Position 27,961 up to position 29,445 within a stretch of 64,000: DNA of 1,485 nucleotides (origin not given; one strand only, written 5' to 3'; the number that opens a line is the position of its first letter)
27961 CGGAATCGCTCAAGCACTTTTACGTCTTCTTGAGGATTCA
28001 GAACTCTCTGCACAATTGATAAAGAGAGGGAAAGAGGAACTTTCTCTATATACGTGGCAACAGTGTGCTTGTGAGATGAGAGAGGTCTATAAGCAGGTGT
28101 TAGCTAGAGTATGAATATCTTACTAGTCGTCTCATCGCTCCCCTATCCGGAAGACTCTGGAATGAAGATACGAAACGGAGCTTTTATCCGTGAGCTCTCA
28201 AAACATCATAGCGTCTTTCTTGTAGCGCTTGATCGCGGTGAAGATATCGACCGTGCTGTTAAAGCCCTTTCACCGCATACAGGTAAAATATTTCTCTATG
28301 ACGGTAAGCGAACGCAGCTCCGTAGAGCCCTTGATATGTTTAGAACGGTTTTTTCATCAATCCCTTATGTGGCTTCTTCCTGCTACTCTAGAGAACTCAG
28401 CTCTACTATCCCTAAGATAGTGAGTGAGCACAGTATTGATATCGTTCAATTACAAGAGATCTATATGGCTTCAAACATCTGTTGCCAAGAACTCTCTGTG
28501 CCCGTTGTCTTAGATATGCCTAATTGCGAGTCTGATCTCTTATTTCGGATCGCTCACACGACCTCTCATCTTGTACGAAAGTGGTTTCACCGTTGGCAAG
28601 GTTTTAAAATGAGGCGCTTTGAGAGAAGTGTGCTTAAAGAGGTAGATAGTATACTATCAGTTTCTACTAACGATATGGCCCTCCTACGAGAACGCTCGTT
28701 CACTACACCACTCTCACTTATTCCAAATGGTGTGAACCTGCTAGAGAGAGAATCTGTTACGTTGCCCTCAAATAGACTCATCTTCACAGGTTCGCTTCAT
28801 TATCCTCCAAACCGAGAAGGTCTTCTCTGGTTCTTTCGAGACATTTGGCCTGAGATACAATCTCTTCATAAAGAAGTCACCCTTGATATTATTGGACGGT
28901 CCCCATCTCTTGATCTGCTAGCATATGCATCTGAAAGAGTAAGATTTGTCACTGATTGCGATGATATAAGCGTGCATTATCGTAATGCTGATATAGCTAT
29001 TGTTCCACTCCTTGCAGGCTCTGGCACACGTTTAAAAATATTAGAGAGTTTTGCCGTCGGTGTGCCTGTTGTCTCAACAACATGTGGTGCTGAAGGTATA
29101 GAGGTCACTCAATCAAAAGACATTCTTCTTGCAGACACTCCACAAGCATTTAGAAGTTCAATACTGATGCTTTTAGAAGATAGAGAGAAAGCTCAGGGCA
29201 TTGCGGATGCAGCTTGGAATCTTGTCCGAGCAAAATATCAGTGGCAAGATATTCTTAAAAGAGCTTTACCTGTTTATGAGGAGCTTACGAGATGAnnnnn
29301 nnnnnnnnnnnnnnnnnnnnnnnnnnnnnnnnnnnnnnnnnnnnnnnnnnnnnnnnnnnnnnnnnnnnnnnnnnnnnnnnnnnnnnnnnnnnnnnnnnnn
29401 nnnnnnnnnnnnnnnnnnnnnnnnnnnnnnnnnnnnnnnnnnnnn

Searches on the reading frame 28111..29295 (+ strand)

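Call 10: search_protein_families(library=pfam, proteins=[window:28111-29295:+], max_evalue=0.001)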
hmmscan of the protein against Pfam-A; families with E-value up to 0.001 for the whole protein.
window:28111-29295:+ (394 aa): 5 families
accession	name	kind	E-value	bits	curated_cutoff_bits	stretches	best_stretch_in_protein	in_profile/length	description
PF13692.12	Glyco_trans_1_4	-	8.6e-24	84.8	27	1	221-357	2-142/142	Glycosyl transferases group 1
PF00534.26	Glycos_transf_1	-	1e-08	35.3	26.4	1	221-367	16-168/172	Glycosyl transferases group 1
PF13439.12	Glyco_transf_4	-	2.7e-07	31.2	28.5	1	25-210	11-168/170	Glycosyltransferase Family 4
PF13524.12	Glyco_trans_1_2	-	1.3e-05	25.6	25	1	302-384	59-141/144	Glycosyl transferase-like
PF13579.12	Glyco_trans_4_4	-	0.00071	20.4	29.7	0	94-207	61-158/158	Glycosyl transferase 4-like domain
